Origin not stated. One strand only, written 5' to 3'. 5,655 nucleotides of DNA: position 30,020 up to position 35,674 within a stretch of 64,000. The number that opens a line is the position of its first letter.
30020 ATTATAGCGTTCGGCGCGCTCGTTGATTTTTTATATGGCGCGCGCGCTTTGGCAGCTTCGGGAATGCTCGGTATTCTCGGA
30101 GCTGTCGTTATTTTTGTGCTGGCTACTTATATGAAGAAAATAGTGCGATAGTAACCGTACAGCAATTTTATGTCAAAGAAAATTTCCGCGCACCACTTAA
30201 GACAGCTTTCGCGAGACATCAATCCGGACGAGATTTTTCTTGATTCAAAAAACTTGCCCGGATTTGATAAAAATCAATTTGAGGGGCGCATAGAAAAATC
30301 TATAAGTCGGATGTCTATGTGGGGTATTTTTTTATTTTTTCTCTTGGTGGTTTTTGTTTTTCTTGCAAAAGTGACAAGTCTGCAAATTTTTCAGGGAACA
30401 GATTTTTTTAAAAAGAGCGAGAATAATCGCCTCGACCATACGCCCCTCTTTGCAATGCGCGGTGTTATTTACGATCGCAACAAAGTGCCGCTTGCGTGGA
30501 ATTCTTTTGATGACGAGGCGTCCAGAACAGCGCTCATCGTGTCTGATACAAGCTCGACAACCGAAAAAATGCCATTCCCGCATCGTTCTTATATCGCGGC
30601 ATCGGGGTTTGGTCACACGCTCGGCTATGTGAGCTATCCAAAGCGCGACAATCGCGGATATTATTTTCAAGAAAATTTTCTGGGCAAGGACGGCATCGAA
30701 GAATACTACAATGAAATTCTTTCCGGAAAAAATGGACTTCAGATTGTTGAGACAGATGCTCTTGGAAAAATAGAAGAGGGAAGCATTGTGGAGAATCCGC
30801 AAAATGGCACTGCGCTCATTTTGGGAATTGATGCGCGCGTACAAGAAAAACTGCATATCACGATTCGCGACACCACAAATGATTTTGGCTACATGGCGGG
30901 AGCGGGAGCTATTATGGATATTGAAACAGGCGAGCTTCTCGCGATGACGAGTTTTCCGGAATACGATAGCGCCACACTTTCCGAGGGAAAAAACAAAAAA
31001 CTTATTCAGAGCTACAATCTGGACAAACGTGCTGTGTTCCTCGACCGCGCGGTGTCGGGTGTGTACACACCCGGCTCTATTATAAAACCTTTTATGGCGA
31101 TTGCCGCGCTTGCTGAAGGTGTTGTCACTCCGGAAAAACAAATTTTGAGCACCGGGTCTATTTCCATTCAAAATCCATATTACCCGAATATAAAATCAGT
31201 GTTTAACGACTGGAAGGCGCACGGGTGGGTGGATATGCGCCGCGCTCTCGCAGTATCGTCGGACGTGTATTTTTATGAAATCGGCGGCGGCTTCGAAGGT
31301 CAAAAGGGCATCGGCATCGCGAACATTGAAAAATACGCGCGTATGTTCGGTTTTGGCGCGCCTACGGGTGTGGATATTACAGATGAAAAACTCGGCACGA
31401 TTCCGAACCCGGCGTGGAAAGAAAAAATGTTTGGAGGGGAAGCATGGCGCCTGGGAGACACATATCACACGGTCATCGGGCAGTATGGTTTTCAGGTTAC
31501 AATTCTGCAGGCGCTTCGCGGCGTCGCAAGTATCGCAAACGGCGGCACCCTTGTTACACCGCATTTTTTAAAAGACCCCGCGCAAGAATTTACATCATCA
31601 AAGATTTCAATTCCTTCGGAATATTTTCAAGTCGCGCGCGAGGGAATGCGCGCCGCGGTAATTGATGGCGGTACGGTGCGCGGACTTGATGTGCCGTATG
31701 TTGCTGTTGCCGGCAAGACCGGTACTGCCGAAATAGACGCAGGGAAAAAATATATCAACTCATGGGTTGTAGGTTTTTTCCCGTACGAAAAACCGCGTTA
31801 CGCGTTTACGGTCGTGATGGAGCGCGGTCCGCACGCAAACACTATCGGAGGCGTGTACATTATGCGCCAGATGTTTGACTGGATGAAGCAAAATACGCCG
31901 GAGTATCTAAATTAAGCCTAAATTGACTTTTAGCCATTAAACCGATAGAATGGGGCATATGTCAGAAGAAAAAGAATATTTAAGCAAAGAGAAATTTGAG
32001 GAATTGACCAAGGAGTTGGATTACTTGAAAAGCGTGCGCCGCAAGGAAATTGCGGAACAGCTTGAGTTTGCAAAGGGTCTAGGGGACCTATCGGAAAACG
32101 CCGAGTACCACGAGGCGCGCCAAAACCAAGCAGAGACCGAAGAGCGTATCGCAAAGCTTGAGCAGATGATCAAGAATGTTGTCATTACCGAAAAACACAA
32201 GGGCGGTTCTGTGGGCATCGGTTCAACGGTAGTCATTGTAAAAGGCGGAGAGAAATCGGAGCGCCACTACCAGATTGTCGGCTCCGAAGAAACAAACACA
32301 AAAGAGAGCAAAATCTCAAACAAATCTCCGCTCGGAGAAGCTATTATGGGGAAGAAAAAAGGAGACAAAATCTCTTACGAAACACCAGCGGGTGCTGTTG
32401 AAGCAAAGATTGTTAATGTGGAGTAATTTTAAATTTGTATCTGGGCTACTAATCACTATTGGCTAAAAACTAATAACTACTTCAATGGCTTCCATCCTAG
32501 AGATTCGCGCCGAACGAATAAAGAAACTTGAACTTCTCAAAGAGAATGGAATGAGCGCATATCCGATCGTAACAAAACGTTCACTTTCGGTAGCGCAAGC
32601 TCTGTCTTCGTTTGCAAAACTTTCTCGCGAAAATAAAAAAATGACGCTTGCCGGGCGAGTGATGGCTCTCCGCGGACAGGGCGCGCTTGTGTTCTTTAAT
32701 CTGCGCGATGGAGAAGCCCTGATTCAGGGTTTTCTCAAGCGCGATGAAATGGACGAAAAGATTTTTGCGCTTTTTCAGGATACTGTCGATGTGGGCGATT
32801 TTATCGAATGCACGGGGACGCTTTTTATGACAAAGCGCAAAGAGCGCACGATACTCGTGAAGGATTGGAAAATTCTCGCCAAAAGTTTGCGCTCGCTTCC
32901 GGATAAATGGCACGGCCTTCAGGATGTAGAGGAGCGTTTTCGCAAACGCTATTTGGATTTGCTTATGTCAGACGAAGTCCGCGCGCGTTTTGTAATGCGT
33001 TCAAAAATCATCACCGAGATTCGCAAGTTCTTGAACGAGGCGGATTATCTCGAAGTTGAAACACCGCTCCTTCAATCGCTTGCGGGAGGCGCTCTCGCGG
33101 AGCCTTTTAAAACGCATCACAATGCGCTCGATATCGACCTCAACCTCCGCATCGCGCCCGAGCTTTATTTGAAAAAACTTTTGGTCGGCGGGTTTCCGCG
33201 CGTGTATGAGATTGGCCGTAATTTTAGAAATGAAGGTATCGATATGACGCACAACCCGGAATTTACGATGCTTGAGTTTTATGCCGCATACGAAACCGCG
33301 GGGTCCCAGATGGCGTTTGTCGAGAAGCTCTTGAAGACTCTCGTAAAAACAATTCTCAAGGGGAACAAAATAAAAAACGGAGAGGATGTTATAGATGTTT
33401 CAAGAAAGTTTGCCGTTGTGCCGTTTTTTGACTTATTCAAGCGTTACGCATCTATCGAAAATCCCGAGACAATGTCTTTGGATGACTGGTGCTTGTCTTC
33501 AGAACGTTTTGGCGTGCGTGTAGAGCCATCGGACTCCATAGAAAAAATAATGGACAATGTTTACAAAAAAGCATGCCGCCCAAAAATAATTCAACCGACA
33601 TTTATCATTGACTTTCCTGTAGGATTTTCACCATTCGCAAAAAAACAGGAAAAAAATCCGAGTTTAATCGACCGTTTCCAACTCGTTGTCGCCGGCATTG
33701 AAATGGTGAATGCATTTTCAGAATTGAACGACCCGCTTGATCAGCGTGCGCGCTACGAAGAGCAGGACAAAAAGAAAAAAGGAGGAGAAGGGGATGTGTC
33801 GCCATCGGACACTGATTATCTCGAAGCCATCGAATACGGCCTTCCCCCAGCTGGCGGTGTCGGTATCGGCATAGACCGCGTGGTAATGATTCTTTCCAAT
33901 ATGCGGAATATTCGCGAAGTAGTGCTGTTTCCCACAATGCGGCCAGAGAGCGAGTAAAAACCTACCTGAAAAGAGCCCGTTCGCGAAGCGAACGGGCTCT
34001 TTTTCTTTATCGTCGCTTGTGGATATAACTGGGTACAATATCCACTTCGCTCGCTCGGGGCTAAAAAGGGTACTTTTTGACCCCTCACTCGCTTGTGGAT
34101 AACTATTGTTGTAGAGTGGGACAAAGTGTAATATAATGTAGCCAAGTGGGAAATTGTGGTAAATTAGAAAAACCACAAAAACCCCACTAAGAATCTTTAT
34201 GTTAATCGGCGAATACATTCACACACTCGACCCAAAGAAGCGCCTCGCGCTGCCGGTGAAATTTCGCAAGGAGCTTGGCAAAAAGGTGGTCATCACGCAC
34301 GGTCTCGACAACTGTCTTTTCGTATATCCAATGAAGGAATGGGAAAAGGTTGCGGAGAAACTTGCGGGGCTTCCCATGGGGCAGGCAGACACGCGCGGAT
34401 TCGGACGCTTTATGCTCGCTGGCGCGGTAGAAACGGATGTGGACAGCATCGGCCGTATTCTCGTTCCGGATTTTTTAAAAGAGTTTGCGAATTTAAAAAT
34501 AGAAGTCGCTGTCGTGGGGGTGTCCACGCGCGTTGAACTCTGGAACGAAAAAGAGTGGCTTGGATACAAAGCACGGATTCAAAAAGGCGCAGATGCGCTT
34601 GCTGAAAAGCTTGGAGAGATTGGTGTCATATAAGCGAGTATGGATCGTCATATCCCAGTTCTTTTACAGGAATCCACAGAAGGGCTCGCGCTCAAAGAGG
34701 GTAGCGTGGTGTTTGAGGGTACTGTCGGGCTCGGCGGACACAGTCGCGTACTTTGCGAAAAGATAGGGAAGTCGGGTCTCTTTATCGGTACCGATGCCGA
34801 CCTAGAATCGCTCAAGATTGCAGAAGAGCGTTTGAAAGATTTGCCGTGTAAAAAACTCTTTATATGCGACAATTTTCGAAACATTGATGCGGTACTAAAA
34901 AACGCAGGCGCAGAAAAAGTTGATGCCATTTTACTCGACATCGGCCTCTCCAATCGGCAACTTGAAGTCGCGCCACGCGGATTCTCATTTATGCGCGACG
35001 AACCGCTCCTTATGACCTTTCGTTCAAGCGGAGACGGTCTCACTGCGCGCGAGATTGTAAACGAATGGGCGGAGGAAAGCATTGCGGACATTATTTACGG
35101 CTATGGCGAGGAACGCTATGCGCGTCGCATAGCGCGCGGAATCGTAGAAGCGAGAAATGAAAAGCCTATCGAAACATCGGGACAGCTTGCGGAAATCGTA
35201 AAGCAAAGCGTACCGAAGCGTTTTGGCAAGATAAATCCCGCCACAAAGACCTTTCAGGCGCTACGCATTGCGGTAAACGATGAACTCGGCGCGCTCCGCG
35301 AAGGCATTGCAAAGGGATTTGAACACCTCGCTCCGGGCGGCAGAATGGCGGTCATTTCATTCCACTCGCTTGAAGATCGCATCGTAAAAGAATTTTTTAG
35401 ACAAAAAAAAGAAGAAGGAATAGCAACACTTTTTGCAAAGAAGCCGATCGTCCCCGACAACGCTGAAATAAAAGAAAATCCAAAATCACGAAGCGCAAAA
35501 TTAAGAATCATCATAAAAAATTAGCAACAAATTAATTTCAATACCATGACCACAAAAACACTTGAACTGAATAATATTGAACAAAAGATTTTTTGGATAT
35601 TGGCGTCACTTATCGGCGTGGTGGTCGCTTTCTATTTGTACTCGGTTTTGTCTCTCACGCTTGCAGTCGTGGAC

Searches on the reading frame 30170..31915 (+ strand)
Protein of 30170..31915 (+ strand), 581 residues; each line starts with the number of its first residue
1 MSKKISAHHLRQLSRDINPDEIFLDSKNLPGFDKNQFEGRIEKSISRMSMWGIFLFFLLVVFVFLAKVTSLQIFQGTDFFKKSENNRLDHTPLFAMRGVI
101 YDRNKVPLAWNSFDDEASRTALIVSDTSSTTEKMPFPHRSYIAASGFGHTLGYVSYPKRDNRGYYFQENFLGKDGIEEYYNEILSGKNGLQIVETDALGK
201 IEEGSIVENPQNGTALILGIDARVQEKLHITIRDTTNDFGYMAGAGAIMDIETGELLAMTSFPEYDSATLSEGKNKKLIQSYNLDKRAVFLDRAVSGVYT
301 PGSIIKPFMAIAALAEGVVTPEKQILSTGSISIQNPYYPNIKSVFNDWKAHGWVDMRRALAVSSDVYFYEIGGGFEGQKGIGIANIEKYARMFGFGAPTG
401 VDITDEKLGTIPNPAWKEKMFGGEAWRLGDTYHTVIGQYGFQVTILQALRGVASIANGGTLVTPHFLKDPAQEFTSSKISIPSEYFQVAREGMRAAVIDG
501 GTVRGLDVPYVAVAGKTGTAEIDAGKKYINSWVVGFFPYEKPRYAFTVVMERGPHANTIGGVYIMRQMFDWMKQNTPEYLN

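Call 62: search_protein_families(library=pfam, proteins=[window:30170-31915:+], max_evalue=0.001)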
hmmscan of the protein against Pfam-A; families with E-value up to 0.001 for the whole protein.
window:30170-31915:+ (581 aa): 2 families
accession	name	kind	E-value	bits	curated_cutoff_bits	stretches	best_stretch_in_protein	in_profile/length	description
PF00905.27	Transpeptidase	-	8.4e-52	176.7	22.1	1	246-554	3-282/299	Penicillin binding protein transpeptidase domain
PF03717.20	PBP_dimer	-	8.1e-16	59.4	24.4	1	137-203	106-177/180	Penicillin-binding Protein dimerisation domain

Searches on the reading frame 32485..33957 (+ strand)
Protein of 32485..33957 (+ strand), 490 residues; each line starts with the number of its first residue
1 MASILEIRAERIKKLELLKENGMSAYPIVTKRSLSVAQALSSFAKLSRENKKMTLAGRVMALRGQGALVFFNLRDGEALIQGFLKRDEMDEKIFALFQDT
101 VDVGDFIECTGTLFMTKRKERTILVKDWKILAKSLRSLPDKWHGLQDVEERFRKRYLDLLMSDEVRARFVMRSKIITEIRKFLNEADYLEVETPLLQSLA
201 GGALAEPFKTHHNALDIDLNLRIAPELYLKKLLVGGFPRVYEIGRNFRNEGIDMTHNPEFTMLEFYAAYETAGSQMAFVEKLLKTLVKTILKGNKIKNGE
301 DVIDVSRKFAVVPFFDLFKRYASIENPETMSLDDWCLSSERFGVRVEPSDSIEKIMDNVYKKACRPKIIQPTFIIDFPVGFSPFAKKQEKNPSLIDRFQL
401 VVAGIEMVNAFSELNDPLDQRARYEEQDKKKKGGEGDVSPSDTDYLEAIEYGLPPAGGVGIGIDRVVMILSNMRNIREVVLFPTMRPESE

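Call 62: search_protein_families(library=pfam, proteins=[window:32485-33957:+], max_evalue=0.001)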
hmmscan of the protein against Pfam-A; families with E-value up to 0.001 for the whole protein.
window:32485-33957:+ (490 aa): 3 families
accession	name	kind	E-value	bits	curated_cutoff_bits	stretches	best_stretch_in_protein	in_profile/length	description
PF00152.25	tRNA-synt_2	-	1.4e-83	281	25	1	148-485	2-307/308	tRNA synthetases class II (D, K and N)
PF01336.31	tRNA_anti-codon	-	1.1e-12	48.1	27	1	54-131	2-75/75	OB-fold nucleic acid binding domain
PF01409.25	tRNA-synt_2d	-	6.3e-07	29.5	19.8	0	240-291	105-154/246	tRNA synthetases class II core domain (F)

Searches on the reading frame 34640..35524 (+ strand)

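Call 62: search_protein_families(library=pfam, proteins=[window:34640-35524:+], max_evalue=0.001)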
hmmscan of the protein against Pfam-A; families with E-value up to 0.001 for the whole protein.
window:34640-35524:+ (294 aa): 1 family
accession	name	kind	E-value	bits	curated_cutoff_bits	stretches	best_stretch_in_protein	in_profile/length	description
PF01795.25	Methyltransf_5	-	1.8e-93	313.8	27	1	3-293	3-308/309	MraW methylase family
